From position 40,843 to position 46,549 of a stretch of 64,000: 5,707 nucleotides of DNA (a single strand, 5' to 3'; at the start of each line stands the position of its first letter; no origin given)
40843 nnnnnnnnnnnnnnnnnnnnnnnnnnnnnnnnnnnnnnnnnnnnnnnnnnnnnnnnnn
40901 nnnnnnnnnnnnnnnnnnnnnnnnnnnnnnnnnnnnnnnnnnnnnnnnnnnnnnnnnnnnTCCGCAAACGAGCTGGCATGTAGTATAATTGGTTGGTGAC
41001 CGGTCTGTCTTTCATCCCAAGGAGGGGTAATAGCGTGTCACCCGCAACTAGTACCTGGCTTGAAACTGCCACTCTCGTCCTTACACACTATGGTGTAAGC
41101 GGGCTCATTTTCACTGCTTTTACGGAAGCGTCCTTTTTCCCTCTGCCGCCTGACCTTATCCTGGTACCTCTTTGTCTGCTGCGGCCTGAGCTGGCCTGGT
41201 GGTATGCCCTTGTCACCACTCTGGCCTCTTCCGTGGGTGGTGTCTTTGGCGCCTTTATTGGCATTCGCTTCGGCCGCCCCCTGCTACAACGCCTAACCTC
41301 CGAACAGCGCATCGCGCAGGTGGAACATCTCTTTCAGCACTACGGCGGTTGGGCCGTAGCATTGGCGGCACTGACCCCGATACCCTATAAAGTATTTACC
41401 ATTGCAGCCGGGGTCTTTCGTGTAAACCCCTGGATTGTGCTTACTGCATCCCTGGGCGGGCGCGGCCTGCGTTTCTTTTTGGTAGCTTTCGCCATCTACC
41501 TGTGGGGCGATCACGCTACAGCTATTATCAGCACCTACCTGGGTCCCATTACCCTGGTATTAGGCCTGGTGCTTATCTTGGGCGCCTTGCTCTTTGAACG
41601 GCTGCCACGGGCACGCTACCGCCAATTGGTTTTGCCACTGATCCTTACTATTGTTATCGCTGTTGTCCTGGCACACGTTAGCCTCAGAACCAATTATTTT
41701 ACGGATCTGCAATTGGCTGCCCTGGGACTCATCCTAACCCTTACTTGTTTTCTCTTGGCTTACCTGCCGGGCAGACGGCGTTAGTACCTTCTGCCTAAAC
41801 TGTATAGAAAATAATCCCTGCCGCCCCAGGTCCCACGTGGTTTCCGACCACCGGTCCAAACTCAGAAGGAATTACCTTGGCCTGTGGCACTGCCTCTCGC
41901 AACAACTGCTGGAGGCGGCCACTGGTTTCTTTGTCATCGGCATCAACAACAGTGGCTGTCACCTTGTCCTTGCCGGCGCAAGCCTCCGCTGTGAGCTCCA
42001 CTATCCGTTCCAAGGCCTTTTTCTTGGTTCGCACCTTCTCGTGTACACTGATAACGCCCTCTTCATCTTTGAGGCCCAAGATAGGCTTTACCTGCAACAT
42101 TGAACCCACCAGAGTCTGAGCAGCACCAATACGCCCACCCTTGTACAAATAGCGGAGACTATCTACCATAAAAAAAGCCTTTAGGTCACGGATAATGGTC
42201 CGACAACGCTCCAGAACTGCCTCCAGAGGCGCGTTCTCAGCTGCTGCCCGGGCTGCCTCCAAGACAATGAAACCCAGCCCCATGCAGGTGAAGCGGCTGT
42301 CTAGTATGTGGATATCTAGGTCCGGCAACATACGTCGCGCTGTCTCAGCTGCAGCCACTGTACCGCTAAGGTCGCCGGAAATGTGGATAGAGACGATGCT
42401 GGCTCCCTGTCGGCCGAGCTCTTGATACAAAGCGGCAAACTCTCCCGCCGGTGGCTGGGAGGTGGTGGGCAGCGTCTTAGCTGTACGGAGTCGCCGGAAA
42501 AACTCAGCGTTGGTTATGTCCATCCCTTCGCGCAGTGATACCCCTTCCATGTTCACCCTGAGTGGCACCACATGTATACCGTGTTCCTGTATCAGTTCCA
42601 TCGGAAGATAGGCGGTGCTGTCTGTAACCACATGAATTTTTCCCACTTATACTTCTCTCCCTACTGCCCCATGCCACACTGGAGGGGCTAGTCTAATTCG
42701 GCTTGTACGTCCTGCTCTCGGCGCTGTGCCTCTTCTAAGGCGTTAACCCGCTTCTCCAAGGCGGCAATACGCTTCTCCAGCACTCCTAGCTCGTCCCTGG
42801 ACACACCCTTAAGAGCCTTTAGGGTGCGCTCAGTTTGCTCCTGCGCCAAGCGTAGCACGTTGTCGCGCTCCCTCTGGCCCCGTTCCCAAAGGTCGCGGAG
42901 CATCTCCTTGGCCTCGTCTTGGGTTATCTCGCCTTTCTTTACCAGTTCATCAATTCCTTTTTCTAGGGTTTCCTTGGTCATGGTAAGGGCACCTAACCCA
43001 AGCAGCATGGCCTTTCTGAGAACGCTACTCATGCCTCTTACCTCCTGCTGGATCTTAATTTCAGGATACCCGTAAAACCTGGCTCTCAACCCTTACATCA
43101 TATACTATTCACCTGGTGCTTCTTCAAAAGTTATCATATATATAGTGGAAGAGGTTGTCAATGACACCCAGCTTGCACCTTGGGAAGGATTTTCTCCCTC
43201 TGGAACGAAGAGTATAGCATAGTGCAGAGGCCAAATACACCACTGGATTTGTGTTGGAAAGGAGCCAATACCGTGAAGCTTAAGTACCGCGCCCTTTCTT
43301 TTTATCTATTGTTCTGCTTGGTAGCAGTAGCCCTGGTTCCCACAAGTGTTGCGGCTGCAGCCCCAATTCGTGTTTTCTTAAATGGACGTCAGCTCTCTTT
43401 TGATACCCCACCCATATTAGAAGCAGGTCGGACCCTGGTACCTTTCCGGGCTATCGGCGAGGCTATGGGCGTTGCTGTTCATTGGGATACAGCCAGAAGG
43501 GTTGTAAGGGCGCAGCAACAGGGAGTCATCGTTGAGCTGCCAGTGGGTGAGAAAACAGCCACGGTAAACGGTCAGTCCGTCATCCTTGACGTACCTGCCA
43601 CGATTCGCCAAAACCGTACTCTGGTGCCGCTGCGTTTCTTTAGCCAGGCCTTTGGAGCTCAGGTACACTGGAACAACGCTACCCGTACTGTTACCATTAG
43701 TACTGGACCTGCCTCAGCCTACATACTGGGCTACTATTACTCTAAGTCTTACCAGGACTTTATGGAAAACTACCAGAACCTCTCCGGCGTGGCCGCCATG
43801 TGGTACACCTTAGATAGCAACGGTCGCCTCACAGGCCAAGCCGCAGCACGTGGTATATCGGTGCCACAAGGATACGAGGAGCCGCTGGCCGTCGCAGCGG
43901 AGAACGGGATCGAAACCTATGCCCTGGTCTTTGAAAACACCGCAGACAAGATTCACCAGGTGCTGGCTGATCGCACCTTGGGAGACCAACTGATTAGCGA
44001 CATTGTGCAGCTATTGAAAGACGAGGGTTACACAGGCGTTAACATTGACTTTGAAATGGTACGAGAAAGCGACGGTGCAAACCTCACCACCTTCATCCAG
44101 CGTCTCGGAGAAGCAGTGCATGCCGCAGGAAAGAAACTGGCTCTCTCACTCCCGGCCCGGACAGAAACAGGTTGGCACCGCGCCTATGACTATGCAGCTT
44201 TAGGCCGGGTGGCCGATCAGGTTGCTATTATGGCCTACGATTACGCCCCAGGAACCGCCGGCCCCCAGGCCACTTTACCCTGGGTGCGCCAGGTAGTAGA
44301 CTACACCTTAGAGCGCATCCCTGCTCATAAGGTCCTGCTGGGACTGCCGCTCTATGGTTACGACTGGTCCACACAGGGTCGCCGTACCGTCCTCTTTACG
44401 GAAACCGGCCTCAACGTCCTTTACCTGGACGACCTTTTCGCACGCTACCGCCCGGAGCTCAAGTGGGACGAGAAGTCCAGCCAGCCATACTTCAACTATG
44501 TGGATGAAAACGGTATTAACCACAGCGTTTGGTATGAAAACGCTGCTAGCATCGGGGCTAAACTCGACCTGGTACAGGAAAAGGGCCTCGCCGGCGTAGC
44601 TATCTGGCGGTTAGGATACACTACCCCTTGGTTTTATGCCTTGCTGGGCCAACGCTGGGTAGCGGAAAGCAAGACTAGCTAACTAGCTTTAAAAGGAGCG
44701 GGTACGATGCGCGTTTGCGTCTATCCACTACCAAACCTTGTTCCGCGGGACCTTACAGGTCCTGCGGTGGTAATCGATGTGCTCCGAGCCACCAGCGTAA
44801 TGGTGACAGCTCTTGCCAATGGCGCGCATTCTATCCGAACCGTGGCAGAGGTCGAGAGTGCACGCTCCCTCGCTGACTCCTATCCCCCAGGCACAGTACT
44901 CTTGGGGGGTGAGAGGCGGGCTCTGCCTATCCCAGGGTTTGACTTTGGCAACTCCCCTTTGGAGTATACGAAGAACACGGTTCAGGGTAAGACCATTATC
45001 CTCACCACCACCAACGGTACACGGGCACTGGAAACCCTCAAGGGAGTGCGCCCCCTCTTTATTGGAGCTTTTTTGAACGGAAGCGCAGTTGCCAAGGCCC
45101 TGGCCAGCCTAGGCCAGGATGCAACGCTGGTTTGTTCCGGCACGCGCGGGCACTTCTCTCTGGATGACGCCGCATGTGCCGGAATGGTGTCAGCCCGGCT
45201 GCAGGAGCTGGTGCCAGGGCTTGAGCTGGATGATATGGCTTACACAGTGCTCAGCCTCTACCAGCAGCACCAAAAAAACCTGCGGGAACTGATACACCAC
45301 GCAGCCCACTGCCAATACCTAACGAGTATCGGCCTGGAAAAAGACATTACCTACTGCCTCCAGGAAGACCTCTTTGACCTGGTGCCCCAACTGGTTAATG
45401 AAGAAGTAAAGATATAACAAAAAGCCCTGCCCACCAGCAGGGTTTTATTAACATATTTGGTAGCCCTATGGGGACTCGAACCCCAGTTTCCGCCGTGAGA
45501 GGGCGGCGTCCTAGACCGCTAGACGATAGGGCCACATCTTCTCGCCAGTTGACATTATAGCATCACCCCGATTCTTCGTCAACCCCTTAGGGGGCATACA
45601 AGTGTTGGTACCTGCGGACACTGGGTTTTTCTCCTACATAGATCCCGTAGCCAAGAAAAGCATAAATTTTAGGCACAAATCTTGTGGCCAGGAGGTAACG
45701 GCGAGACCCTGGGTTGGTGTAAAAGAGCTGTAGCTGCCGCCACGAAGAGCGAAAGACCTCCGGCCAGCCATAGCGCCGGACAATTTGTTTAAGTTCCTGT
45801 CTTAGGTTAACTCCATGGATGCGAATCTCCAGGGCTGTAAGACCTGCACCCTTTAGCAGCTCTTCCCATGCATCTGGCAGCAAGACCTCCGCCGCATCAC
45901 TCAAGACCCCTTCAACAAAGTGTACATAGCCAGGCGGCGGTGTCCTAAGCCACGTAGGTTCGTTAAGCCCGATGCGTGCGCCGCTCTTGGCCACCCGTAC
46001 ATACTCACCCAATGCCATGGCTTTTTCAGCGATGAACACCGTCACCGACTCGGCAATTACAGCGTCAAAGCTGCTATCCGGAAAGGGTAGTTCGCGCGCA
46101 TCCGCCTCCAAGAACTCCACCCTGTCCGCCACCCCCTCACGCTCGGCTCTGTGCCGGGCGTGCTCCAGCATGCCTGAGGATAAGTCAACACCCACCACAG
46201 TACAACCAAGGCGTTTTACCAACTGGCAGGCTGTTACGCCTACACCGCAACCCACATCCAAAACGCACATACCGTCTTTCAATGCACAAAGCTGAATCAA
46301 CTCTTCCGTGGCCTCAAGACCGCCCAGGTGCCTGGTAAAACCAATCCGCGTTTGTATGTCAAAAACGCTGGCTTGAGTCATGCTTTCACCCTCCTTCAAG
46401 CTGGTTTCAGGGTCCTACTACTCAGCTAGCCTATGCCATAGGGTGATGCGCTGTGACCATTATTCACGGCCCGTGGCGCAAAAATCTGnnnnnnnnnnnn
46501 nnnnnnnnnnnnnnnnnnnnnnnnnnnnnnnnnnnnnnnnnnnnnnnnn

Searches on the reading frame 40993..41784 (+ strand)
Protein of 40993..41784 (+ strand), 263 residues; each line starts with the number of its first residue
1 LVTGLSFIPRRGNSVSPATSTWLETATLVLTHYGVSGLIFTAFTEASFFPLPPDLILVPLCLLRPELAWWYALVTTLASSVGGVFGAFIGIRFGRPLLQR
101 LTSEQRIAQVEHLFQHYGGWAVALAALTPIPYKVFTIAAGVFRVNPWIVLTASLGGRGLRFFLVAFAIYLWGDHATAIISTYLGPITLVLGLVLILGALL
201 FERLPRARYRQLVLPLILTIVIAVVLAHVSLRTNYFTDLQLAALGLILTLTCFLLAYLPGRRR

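Call 40: search_protein_families(library=pfam, proteins=[window:40993-41784:+], max_evalue=0.00001)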
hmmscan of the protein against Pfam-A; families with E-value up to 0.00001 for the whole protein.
window:40993-41784:+ (263 aa): 1 family
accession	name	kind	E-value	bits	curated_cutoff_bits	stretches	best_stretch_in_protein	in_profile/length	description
PF09335.16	VTT_dom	-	1.1e-12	48.9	33.9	1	69-169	17-122/123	VTT domain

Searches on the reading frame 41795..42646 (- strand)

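Call 40: search_protein_families(library=pfam, proteins=[window:41795-42646:-], max_evalue=0.00001)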
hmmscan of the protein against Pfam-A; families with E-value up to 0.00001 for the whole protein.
window:41795-42646:- (283 aa): 1 family
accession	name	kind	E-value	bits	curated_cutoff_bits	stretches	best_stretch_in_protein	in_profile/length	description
PF02645.21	DegV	-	9.1e-89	297.9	27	1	3-282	1-279/280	Uncharacterised protein, DegV family COG1307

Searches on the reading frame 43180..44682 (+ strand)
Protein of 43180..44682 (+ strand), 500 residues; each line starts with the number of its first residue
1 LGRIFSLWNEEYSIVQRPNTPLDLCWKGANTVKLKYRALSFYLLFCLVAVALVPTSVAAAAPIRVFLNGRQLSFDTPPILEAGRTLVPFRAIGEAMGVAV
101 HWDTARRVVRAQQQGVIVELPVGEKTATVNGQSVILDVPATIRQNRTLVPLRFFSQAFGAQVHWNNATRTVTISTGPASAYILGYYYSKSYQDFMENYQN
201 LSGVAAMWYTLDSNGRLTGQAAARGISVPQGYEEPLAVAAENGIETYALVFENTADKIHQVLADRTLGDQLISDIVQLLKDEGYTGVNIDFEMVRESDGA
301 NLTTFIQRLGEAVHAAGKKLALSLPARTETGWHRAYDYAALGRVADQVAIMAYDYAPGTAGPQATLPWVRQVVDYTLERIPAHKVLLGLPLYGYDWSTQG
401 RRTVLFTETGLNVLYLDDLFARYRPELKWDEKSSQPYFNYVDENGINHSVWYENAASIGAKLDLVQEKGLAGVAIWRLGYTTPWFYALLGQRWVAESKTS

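Call 40: search_protein_families(library=pfam, proteins=[window:43180-44682:+], max_evalue=0.00001)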
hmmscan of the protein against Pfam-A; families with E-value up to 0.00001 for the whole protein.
window:43180-44682:+ (500 aa): 2 families
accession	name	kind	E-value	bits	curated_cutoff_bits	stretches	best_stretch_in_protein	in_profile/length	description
PF07833.16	Cu_amine_oxidN1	-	2.2e-37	127.8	24.2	1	67-173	2-108/108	Copper amine oxidase N-terminal domain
PF00704.34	Glyco_hydro_18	-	1.2e-30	107.7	29.6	1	256-479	78-315/317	Glycosyl hydrolases family 18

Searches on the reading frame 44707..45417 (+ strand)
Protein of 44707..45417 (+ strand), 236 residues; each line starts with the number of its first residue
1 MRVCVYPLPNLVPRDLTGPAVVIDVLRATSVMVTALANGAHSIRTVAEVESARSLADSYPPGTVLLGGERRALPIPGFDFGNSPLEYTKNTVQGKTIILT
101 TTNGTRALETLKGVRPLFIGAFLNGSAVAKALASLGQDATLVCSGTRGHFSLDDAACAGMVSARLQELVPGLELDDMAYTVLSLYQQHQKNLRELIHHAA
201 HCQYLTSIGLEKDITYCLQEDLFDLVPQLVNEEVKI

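Call 40: search_protein_families(library=pfam, proteins=[window:44707-45417:+], max_evalue=0.00001)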
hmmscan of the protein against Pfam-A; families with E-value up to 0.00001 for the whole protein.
window:44707-45417:+ (236 aa): 1 family
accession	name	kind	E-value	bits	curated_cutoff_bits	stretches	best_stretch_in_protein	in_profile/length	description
PF04029.19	2-ph_phosp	-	2.1e-79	266.3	26.4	1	14-231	10-225/226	2-phosphosulpholactate phosphatase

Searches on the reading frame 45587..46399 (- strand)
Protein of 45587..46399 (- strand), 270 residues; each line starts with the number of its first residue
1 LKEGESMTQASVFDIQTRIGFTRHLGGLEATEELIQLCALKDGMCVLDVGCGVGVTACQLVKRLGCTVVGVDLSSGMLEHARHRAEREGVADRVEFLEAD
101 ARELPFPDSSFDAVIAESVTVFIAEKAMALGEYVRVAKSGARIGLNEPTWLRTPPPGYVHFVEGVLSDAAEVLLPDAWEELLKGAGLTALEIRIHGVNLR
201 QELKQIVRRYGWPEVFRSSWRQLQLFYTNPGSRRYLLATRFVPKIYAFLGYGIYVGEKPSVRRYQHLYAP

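Call 40: search_protein_families(library=pfam, proteins=[window:45587-46399:-], max_evalue=0.00001)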
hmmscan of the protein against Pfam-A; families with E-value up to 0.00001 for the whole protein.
window:45587-46399:- (270 aa): 10 families
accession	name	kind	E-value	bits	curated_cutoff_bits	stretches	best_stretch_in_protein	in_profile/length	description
PF08241.18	Methyltransf_11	-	3.3e-24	85.8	21.2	1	47-142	1-92/95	Methyltransferase domain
PF13649.12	Methyltransf_25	-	5.1e-24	85.2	27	1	46-140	1-96/97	Methyltransferase domain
PF13847.12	Methyltransf_31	-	6.4e-20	71.7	27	1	41-149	2-113/145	Methyltransferase domain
PF01209.24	Ubie_methyltran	-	2e-16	60.5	20.1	1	35-144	40-150/233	ubiE/COQ5 methyltransferase family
PF08242.18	Methyltransf_12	-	5e-14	53.2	30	1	47-142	1-97/98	Methyltransferase domain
PF02353.26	CMAS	-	9.8e-12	45.2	27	1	35-120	55-135/273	Mycolic acid cyclopropane synthetase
PF13489.12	Methyltransf_23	-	2.8e-10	40.6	27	1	33-148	11-119/164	Methyltransferase domain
PF01135.25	PCMT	-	1.9e-08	34.8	20.3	1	14-115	45-147/210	Protein-L-isoaspartate(D-aspartate) O-methyltransferase (PCMT)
PF05175.20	MTS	-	3.4e-06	27.2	23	1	34-115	23-103/170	Methyltransferase small domain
PF01170.24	UPF0020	-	8.3e-06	26.1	22.3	0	66-116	77-127/197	RMKL-like, methyltransferase domain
